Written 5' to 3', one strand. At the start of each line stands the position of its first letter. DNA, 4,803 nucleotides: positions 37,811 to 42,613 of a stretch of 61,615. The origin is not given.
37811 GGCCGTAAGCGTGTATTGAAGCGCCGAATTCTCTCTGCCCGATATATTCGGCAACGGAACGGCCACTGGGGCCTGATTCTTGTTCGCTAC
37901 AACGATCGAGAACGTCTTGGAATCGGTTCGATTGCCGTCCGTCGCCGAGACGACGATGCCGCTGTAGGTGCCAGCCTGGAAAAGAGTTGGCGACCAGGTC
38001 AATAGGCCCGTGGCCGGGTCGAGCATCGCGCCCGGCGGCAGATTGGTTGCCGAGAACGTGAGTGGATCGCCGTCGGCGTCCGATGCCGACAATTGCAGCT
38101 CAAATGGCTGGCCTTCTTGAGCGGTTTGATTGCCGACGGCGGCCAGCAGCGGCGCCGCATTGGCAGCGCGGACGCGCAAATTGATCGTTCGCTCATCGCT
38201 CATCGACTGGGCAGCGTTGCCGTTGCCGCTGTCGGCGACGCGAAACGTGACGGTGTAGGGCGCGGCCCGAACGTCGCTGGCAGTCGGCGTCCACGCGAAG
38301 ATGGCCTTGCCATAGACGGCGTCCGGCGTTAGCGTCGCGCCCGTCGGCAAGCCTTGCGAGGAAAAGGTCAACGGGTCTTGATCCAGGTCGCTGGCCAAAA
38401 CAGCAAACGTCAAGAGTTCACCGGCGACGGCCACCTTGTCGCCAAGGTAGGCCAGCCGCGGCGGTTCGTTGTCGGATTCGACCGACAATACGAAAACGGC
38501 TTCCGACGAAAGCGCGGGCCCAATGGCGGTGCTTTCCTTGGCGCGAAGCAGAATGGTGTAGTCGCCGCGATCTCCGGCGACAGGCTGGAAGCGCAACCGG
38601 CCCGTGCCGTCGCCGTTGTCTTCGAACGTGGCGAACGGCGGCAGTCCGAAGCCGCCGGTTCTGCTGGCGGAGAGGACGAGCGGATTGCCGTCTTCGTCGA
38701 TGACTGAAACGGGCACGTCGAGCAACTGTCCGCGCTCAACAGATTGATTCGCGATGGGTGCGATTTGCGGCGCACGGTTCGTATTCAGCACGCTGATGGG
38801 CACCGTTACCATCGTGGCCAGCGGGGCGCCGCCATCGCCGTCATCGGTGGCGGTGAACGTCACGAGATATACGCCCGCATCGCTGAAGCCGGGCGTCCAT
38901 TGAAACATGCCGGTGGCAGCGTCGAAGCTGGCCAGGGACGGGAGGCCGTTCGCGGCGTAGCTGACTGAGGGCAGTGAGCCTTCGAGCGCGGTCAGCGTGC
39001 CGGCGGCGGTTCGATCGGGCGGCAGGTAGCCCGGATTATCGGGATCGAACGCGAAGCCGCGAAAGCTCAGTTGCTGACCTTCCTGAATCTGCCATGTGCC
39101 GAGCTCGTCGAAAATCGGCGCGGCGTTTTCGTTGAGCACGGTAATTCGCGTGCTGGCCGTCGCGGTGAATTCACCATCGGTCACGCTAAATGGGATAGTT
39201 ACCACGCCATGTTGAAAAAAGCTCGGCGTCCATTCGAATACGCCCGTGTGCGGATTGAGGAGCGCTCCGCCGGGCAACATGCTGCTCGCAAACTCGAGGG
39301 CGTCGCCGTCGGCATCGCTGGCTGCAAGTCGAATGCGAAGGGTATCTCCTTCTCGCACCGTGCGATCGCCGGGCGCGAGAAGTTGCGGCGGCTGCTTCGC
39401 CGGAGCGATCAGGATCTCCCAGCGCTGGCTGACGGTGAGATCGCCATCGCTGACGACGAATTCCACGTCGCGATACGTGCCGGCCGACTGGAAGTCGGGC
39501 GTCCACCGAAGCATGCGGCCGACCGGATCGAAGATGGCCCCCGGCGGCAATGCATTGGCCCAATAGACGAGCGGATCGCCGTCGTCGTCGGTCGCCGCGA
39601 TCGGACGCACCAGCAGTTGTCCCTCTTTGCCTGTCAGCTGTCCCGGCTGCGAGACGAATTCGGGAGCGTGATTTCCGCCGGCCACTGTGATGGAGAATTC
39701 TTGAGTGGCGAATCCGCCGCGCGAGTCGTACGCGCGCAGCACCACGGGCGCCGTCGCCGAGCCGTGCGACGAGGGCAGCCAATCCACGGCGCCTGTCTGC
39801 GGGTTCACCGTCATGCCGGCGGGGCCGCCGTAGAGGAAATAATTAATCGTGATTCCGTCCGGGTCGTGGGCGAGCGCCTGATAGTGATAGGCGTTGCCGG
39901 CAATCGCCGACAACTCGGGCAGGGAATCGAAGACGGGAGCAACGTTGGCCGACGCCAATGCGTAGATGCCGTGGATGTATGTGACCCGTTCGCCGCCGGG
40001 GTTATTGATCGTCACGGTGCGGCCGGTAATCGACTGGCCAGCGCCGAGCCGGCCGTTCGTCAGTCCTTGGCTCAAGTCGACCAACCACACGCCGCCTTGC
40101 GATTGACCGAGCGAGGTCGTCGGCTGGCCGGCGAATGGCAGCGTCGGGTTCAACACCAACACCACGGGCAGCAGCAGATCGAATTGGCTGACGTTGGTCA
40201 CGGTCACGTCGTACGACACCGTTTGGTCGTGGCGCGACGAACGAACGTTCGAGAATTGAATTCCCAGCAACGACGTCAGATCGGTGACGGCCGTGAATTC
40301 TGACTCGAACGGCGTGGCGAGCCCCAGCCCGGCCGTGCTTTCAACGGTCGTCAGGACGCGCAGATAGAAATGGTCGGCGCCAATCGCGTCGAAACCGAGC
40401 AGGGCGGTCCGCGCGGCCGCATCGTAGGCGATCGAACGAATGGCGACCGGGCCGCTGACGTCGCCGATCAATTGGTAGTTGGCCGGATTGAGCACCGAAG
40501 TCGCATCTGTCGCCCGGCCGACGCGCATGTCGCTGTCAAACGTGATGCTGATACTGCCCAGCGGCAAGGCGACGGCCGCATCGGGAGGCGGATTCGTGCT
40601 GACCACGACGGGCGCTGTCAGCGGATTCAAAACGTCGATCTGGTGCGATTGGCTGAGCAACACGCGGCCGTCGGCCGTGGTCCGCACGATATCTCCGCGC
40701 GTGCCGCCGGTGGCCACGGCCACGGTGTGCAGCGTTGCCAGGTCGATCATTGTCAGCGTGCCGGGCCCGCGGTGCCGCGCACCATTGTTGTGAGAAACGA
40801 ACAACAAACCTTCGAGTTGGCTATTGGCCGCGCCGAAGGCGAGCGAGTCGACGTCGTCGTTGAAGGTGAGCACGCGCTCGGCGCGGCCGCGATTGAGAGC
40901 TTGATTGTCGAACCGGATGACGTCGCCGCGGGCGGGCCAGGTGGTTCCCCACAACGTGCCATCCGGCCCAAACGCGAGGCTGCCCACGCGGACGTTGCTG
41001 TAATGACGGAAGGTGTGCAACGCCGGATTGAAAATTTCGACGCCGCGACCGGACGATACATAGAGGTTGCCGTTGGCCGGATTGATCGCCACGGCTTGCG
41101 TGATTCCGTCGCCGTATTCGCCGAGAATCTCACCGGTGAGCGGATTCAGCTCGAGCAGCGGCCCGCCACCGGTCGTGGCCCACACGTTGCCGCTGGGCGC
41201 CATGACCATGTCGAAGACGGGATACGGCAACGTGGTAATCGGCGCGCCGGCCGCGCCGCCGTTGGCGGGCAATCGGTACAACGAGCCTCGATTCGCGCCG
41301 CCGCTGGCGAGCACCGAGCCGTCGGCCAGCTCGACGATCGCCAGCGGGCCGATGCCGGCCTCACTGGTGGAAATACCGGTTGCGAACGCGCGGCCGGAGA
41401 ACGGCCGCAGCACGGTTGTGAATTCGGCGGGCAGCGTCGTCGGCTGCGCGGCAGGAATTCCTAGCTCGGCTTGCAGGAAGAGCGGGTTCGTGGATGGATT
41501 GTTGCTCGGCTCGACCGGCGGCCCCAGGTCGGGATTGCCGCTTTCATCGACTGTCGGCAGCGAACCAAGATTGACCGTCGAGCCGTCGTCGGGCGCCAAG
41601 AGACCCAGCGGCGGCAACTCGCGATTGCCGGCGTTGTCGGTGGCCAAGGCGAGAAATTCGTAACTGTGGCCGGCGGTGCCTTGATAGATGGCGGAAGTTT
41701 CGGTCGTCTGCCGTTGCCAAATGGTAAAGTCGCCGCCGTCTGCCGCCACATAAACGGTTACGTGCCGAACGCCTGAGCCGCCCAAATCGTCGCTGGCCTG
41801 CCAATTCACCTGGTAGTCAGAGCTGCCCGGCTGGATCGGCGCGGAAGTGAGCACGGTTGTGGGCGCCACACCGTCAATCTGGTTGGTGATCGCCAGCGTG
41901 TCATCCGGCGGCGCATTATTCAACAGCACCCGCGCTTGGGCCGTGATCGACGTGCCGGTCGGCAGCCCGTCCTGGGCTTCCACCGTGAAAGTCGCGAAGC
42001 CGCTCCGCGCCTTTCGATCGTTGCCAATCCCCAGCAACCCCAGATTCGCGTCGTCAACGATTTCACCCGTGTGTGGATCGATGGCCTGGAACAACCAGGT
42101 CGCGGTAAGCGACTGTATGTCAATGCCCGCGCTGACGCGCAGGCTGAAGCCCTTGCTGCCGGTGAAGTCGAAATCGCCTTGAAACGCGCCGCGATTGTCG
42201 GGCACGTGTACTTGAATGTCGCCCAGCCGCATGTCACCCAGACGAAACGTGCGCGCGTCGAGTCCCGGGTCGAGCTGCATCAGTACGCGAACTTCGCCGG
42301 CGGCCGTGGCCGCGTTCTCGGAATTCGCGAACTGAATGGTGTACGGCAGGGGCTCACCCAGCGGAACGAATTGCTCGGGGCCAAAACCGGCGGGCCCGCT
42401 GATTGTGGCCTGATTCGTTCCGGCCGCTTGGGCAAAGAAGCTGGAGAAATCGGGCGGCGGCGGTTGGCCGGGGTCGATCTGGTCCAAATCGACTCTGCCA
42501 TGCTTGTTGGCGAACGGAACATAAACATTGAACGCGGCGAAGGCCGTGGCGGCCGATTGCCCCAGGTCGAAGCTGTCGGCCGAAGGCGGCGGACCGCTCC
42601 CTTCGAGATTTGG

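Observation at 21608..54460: One uninterrupted 32.9-kb ORF (10,950 aa) that places ~7,600 aa of adhesin-type modules in front of a complete Rhs shell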

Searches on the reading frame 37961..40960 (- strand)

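Call 6: search_protein_families(library=pfam, proteins=[window:37961-40960:-], max_evalue=0.01)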
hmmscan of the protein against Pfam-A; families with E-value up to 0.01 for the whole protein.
window:37961-40960:- (1000 aa): 7 families
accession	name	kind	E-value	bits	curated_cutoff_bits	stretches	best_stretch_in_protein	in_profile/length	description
PF05345.18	He_PIG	-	7e-53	177.5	24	6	937-1000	2-74/96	Putative Ig domain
PF17963.7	Big_9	-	8.1e-35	120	23.6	4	532-607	10-89/89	Bacterial Ig domain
PF17803.7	Cadherin_4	-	1.4e-16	61.2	25.1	1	925-988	2-62/71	Bacterial cadherin-like domain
PF17892.7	Cadherin_5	-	7.3e-10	39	26.5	1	546-608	32-97/98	Cadherin-like domain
PF18911.6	PKD_4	-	4.3e-08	33.5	27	0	934-969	1-37/85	PKD domain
PF13205.12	Big_5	-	0.00011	23.3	23.6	1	115-223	3-104/105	Bacterial Ig-like domain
PF24908.1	Ig_SIBA-E_2nd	-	0.0059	17.2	27.8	0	347-424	5-86/117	Integrin beta-like protein A-E, second Ig-like domain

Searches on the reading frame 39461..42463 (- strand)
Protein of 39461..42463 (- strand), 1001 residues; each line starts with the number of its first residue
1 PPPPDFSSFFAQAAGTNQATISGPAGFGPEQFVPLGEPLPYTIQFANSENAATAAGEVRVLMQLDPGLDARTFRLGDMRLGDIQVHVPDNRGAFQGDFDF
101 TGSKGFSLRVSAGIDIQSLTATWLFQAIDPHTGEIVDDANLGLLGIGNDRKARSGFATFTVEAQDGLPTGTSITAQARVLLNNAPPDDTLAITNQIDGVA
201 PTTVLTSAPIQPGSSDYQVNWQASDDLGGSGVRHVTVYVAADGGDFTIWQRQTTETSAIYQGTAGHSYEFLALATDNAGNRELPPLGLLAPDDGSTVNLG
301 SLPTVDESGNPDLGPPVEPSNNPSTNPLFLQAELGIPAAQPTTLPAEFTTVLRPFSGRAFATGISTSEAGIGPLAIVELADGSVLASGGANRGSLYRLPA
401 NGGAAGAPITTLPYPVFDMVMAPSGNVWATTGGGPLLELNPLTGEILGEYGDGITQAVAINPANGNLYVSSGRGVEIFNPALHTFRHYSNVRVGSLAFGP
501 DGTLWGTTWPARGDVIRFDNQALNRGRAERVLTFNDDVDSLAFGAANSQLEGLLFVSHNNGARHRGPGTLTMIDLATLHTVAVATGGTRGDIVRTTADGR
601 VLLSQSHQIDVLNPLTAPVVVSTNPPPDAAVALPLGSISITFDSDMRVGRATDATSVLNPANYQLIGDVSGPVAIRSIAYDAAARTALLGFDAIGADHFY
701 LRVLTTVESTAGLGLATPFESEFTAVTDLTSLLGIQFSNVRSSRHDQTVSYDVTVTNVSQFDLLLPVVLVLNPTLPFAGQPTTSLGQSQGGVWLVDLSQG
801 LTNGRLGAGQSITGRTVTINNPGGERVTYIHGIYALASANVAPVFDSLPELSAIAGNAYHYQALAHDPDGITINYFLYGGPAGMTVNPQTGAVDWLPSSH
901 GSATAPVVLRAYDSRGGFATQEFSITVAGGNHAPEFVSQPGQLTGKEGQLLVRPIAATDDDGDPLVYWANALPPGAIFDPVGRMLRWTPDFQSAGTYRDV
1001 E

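Call 5: search_protein_families(library=pfam, proteins=[window:39461-42460:-], max_evalue=0.01)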
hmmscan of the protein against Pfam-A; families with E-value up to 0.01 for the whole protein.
window:39461-42460:- (1000 aa): 4 families
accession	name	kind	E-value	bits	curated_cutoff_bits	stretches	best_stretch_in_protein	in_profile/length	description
PF05345.18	He_PIG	-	2.5e-10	41.1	24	1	842-927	2-96/96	Putative Ig domain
PF24595.1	DUF7619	-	3.9e-06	27.4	27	0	34-76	18-58/133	Domain of unknown function (DUF7619)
PF13205.12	Big_5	-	0.00016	22.8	23.6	1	615-723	3-104/105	Bacterial Ig-like domain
PF17963.7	Big_9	-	0.0011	20.3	23.6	0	839-925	1-89/89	Bacterial Ig domain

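Call 11: search_protein_families(library=ncbifam, proteins=[window:39461-42463:-], max_evalue=0.01)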
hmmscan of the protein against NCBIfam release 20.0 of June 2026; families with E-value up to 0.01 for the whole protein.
window:39461-42463:- (1001 aa): 1 family
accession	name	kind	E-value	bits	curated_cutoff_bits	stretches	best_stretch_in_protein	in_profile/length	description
TIGR01451.2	B_ant_repeat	repeat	0.0009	19.2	24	0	32-52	7-28/53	DUF11 type repeat protein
